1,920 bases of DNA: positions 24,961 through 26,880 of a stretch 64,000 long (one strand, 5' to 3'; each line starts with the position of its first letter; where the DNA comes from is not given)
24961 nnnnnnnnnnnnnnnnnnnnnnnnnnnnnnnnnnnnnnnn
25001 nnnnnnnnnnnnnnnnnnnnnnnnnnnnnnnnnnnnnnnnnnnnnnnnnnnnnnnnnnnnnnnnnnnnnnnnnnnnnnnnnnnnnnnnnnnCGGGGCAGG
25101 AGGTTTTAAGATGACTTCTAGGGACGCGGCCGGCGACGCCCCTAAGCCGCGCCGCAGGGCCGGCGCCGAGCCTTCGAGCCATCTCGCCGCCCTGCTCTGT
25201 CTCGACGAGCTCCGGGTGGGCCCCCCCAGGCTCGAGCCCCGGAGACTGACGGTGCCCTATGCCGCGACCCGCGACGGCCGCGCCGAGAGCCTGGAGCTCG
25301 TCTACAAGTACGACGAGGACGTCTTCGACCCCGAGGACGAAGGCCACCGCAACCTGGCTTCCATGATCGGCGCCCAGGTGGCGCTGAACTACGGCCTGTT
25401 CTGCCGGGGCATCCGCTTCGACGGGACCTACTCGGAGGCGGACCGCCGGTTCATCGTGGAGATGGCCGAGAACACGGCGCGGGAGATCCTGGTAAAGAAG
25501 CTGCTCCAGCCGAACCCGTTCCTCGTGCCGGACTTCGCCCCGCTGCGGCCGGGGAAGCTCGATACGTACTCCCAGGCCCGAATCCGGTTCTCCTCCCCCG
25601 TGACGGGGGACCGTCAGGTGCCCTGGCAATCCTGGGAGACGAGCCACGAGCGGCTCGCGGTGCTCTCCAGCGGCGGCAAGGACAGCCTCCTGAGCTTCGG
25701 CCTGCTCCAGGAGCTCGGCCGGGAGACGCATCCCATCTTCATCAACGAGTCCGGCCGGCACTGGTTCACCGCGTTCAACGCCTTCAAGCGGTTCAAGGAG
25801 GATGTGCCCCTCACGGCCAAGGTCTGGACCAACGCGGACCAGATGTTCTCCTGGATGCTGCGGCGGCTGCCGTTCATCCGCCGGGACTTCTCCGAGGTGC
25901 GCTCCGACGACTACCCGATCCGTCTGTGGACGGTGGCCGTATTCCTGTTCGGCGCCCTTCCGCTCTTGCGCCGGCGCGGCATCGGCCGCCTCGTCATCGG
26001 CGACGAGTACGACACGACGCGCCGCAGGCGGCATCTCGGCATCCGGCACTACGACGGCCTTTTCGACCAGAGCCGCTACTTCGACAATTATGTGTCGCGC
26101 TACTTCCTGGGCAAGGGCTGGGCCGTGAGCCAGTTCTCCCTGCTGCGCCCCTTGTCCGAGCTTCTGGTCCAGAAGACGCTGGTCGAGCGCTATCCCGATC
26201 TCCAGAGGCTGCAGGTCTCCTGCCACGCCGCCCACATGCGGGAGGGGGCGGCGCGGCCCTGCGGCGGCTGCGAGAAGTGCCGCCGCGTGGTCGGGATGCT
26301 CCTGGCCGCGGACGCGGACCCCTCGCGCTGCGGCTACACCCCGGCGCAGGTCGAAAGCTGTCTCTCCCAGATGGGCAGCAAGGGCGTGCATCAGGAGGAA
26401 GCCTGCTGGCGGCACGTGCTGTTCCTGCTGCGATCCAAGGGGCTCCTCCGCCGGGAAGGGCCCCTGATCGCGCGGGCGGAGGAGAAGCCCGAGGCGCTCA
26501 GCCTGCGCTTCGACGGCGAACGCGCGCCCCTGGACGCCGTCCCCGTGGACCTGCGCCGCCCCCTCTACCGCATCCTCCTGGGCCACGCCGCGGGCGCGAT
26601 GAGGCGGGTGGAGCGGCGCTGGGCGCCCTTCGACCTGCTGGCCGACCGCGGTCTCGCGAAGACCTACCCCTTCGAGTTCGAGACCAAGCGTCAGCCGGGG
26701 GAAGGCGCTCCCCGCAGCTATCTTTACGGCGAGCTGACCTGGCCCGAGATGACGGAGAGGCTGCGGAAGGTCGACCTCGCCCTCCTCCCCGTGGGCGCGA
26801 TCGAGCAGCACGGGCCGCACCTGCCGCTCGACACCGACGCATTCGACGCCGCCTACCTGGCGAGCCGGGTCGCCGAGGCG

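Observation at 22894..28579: Four-gene operon combining a PLP enzyme, DUF1611, a PP-loop-ATPase/creatininase fusion and a dipeptide epimerase, with no pathway I can name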

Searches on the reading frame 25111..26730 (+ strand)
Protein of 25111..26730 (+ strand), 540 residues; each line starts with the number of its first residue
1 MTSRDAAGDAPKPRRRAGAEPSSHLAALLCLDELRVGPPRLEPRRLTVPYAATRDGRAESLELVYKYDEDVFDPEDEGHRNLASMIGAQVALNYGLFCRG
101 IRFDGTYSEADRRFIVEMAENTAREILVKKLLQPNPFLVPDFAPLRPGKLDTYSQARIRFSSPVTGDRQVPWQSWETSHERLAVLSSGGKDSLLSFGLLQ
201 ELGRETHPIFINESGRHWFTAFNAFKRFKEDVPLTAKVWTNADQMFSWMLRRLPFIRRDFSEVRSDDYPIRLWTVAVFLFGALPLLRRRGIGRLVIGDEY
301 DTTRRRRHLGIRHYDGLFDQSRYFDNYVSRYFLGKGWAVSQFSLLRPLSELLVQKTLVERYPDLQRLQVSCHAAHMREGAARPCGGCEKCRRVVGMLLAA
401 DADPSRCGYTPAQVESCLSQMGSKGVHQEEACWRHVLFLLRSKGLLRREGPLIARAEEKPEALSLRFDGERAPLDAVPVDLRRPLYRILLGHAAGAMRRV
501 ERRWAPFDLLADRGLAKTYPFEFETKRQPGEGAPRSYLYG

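Call 9: search_solved_structures(query=window:25111-26730:+, max_evalue=1, show_alignments=2)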
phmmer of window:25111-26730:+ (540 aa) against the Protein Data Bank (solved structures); distinct sequences matched with E-value up to 1: 1.
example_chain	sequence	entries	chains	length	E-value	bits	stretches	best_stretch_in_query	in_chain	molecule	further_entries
7pwf_K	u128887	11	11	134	0.11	14.3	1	374-449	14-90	Ribosomal protein S10B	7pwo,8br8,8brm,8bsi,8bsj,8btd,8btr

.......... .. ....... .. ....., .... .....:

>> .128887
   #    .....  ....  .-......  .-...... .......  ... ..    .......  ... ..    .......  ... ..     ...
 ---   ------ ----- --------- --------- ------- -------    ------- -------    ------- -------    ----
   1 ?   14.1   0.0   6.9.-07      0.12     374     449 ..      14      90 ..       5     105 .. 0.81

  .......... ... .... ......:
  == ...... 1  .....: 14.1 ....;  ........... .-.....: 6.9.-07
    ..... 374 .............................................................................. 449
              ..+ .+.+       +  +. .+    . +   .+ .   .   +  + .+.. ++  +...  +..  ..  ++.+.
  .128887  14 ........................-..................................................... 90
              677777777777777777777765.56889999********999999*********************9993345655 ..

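Call 10: find_homologous_proteins(query=window:25111-26730:+, max_evalue=0.001)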
Query window:25111-26730:+ (540 aa): 2958 proteins with E <= 0.001 among 8000 candidates; the best 120 are listed.
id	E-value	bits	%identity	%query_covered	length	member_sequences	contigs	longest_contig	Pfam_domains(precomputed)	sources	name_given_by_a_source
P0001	0.0e+0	1247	100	100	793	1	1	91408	PF02633.20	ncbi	ncbi:MAG: creatininase family protein [Elusimicrobiota bacterium]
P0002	2.7e-208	711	58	98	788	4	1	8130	PF02633.20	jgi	jgi:creatinine amidohydrolase/Fe(II)-dependent formamide hydrolase-like protein/7-cyano-7-deazaguani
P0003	7.6e-206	703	60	97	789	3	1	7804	PF02633.20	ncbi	-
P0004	2.5e-205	701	58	97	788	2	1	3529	PF02633.20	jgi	jgi:creatinine amidohydrolase/Fe(II)-dependent formamide hydrolase-like protein/7-cyano-7-deazaguani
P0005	3.2e-205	701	58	97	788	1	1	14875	PF02633.20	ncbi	-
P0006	8.4e-205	700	61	92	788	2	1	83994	PF02633.20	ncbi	-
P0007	9.0e-204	696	59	93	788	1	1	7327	PF02633.20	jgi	jgi:creatinine amidohydrolase/Fe(II)-dependent formamide hydrolase-like protein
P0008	9.4e-204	696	58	96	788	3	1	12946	PF02633.20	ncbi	-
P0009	1.0e-203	696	57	96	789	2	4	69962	PF02633.20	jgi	jgi:creatinine amidohydrolase/Fe(II)-dependent formamide hydrolase-like protein/7-cyano-7-deazaguani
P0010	1.1e-203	696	60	94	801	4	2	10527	PF02633.20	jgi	jgi:creatinine amidohydrolase/Fe(II)-dependent formamide hydrolase-like protein/7-cyano-7-deazaguani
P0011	1.6e-203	695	57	95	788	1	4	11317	PF02633.20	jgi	jgi:creatinine amidohydrolase/Fe(II)-dependent formamide hydrolase-like protein/7-cyano-7-deazaguani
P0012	3.1e-203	694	60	98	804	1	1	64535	PF02633.20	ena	-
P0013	1.1e-202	693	58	95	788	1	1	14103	PF02633.20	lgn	-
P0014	1.2e-202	693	58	95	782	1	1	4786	PF02633.20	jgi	jgi:creatinine amidohydrolase/Fe(II)-dependent formamide hydrolase-like protein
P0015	1.3e-202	692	58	98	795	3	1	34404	PF02633.20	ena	-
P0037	5.1e-199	681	57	96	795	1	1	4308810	PF02633.20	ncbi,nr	ncbi:MAG: creatininase family protein [Candidatus Latescibacterota bacterium]|nr:MAG: creatininase f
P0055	1.2e-197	676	60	94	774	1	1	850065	PF02633.20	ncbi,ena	-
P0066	8.9e-197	673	58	96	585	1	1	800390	-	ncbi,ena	-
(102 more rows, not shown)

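Call 12: find_encoding_contigs(protein=P0037, flank=8000, max_places=2)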
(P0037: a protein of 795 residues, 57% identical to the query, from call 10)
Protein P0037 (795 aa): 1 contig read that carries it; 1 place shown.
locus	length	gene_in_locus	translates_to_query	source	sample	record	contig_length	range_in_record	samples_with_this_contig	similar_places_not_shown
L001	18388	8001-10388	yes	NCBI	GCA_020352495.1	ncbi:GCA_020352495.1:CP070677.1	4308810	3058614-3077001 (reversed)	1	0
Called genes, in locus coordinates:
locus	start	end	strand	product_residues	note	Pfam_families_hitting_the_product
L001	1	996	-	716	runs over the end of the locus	PF02655:ATP-grasp_3 (weak), PF02222:ATP-grasp (faint), PF03133:TTL (faint), PF07478:Dala_Dala_lig_C, PF13535:ATP-grasp_4 (weak)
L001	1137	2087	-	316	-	PF04041:Glyco_hydro_130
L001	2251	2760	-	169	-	PF01047:MarR, PF12802:MarR_2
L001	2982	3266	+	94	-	PF00166:Cpn10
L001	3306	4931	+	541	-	PF00118:Cpn60_TCP1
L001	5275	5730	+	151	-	PF00011:HSP20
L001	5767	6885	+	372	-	PF00291:PALP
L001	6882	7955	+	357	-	PF17396:DUF1611_N, PF07755:DUF1611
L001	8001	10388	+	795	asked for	PF02633:Creatininase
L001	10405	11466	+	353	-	PF02746:MR_MLE_N, PF13378:MR_MLE_C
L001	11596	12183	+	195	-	PF18955:DUF5698, PF10035:DUF2179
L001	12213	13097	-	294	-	PF21088:MS_channel_1st (weak), PF00924:MS_channel_2nd, PF21082:MS_channel_3rd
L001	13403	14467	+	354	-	PF01544:CorA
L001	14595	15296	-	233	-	PF13490:zf-HC2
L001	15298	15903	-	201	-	PF04542:Sigma70_r2, PF08281:Sigma70_r4_2, PF04545:Sigma70_r4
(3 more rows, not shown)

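Call 13: find_encoding_contigs(protein=P0055, flank=8000, max_places=2)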
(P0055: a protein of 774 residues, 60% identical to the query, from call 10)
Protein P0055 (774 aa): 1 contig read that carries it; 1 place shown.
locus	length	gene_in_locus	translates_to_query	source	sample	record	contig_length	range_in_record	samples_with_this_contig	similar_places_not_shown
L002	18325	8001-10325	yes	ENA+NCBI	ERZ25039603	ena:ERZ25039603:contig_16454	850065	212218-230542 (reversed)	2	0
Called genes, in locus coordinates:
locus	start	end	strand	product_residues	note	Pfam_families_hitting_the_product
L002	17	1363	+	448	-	PF01595:CNNM, PF00571:CBS (faint), PF03471:CorC_HlyC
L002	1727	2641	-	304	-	PF02955:GSH-S_ATP, PF08443:RimK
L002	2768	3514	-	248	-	PF08014:MATCAP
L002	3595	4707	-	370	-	-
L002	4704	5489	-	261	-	PF05013:FGase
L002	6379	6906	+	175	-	PF00291:PALP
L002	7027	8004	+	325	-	PF17396:DUF1611_N, PF07755:DUF1611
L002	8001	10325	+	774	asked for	PF02633:Creatininase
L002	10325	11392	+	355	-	PF02746:MR_MLE_N, PF13378:MR_MLE_C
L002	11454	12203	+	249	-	PF13489:Methyltransf_23 (weak)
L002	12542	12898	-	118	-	PF13646:HEAT_2 (weak)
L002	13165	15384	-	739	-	PF03030:H_PPase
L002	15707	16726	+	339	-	PF13746:Fer4_18 (faint), PF13187:Fer4_9 (faint), PF13534:Fer4_17 (faint), PF13237:Fer4_10 (weak), PF17179:Fer4_22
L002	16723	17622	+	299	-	PF00970:FAD_binding_6, PF00175:NAD_binding_1, PF10418:DHODB_Fe-S_bind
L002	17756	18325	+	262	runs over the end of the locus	PF01058:Oxidored_q6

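Call 14: find_encoding_contigs(protein=P0066, flank=8000, max_places=2)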
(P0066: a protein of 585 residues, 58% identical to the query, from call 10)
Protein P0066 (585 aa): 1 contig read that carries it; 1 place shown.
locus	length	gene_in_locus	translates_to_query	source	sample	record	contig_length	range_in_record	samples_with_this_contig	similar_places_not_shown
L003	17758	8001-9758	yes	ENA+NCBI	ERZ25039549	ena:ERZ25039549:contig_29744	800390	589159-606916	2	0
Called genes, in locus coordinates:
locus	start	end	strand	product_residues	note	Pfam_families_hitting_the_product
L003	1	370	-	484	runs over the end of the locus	PF02310:B12-binding, PF04055:Radical_SAM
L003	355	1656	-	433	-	PF15632:ATPgrasp_Ter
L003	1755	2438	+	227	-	-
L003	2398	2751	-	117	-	PF01155:HypA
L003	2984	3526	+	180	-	PF02001:DUF134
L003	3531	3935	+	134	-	PF02579:Nitro_FeMo-Co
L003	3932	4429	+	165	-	PF13622:4HBT_3 (weak), PF03061:4HBT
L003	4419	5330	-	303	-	PF13860:FlgD_ig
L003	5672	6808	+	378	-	PF00291:PALP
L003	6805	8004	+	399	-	PF17396:DUF1611_N, PF07755:DUF1611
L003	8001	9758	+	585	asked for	-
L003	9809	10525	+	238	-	PF02633:Creatininase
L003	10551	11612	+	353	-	PF02746:MR_MLE_N, PF13378:MR_MLE_C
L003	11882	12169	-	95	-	PF00076:RRM_1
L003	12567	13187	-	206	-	-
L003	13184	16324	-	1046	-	PF00128:Alpha-amylase, PF13205:Big_5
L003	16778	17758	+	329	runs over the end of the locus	PF08291:Peptidase_M15_3 (weak)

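Call 77: search_protein_representatives(alignment_id=A2)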
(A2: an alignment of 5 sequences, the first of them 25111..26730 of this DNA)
Query: 5 sequences, 545 profile positions. Proteins with E-value up to 0.001 (for the whole library): 570; up to 1e-10: 353; up to 1e-30: 150. The best 150 are listed.
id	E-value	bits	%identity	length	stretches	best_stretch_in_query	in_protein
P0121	3.9e-251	850.8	-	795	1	13-536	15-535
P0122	4.6e-248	840.7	-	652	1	19-526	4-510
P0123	6.5e-231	784.1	-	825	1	21-505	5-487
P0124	3.0e-216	735.7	-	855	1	22-509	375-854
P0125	2.9e-199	679.6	-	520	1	21-508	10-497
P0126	2.9e-187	640.0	-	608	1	26-454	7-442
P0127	2.4e-180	617.2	-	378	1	129-506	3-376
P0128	1.6e-178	611.2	-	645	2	284-528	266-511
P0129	6.5e-153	526.6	-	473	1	24-487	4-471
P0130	5.9e-150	516.9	-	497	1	25-508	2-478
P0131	5.9e-148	510.3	-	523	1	19-509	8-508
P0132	1.1e-143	496.2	-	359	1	18-324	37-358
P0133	5.5e-143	493.9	-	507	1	26-506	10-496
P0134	8.8e-136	470.1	-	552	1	249-534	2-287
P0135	2.3e-133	462.1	-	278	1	117-361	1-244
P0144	6.9e-112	391.2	-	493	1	27-498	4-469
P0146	2.1e-109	383.0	-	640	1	15-382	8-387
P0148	3.8e-108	378.9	-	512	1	20-507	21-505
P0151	2.2e-106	373.0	-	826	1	26-526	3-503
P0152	1.2e-104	367.3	-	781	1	23-532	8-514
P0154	1.1e-103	364.1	-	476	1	27-509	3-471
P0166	8.1e-90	318.4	-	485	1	25-506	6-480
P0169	1.2e-83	298.1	-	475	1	27-507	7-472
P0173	1.4e-78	281.3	-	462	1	52-470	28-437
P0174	6.8e-78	279.0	-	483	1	27-507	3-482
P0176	7.8e-77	275.5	-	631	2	23-374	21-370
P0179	5.6e-74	266.1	-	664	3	22-371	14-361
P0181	2.9e-70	253.8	-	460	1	29-486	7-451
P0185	4.0e-69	250.1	-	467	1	23-506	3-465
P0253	5.9e-37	143.9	-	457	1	178-530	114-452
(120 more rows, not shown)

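Call 78: search_protein_families(library=pfam, proteins=[P0124, P0123, P0151, P0152, P0146, P0176, P0179, P0129, P0253, P0185], max_evalue=0.001)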
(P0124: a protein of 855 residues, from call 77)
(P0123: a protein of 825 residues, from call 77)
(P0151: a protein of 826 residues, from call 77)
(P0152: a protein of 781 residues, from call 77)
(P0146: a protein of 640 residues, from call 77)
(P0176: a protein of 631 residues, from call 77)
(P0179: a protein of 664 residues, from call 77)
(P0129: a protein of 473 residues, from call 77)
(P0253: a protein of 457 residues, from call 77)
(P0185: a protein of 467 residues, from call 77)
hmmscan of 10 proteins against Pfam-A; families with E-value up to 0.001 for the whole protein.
P0124 (855 aa): 2 families
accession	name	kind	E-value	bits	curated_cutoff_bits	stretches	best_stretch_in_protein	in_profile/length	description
PF07755.17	DUF1611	-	4.5e-61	206.2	25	1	152-349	2-201/201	Domain of unknown function (DUF1611_C) P-loop domain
PF17396.8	DUF1611_N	-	5.2e-23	81.6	22.6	1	44-143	2-94/95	Domain of unknown function (DUF1611_N) Rossmann-like domain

P0123 (825 aa): 6 families
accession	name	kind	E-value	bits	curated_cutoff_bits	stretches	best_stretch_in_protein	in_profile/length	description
PF13649.12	Methyltransf_25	-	3.4e-11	44.1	27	1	570-655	1-94/97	Methyltransferase domain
PF08242.18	Methyltransf_12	-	7.7e-11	43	30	1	571-657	1-95/98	Methyltransferase domain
PF13489.12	Methyltransf_23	-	1.4e-09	38.4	27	1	554-702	9-159/164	Methyltransferase domain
PF08241.18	Methyltransf_11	-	2.7e-09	38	21.2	1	571-657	1-90/95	Methyltransferase domain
PF13847.12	Methyltransf_31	-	2.1e-07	31.2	27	1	569-658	6-105/145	Methyltransferase domain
PF07021.18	MetW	-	0.00014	22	21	1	566-602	13-50/193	Methionine biosynthesis protein MetW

P0151 (826 aa): 1 family
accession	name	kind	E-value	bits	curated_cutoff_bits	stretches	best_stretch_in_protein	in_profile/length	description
PF02633.19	Creatininase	-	1.7e-59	201.6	31.3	1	523-758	2-237/238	Creatinine amidohydrolase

P0152 (781 aa): 1 family
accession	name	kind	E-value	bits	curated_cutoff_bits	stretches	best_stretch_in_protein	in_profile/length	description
PF02633.19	Creatininase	-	2.3e-44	152.1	31.3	1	530-766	2-238/238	Creatinine amidohydrolase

P0146 (640 aa): 0 families

P0176 (631 aa): 0 families

P0179 (664 aa): 0 families

P0129 (473 aa): 0 families

P0253 (457 aa): 0 families

P0185 (467 aa): 0 families

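Call 79: search_protein_families(library=ncbifam, proteins=[P0129, P0133, P0144, P0154, P0169, P0174, P0181, P0185, P0253, P0173], max_evalue=0.01)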
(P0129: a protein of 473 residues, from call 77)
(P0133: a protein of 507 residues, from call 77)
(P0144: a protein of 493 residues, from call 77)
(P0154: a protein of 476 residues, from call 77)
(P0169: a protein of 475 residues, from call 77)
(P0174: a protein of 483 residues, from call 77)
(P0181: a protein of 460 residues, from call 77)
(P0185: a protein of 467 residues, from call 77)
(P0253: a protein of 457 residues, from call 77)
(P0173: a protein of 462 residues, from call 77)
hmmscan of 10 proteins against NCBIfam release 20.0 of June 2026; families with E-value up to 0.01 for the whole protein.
P0129 (473 aa): 2 families
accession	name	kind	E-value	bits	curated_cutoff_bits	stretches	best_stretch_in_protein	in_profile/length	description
NF041275.1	MurL_Xanthmoales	equivalog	0.00012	20.8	700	0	309-380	261-335/447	UDP-N-acetyl-alpha-D-muramoyl-L-alanyl-L-glutamate epimerase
NF010367.0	PRK13795.1-2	equivalog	0.007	14.9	456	0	160-193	242-275/584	hypothetical protein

P0133 (507 aa): 1 family
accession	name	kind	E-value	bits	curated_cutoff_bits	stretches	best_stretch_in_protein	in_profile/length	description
NF041275.1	MurL_Xanthmoales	equivalog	0.00041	19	700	1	275-377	230-335/447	UDP-N-acetyl-alpha-D-muramoyl-L-alanyl-L-glutamate epimerase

P0144 (493 aa): 1 family
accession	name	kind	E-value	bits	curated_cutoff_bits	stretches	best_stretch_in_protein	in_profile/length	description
NF041275.1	MurL_Xanthmoales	equivalog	0.0004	19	700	0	267-374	232-340/447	UDP-N-acetyl-alpha-D-muramoyl-L-alanyl-L-glutamate epimerase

P0154 (476 aa): 0 families

P0169 (475 aa): 0 families

P0174 (483 aa): 0 families

P0181 (460 aa): 0 families

P0185 (467 aa): 0 families

P0253 (457 aa): 1 family
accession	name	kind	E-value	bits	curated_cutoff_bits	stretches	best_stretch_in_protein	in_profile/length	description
NF041275.1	MurL_Xanthmoales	equivalog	7.2e-10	37.9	700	1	107-331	130-354/447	UDP-N-acetyl-alpha-D-muramoyl-L-alanyl-L-glutamate epimerase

P0173 (462 aa): 1 family
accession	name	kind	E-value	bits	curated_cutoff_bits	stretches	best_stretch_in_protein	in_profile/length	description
NF041275.1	MurL_Xanthmoales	equivalog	0.007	14.9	700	0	289-380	260-354/447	UDP-N-acetyl-alpha-D-muramoyl-L-alanyl-L-glutamate epimerase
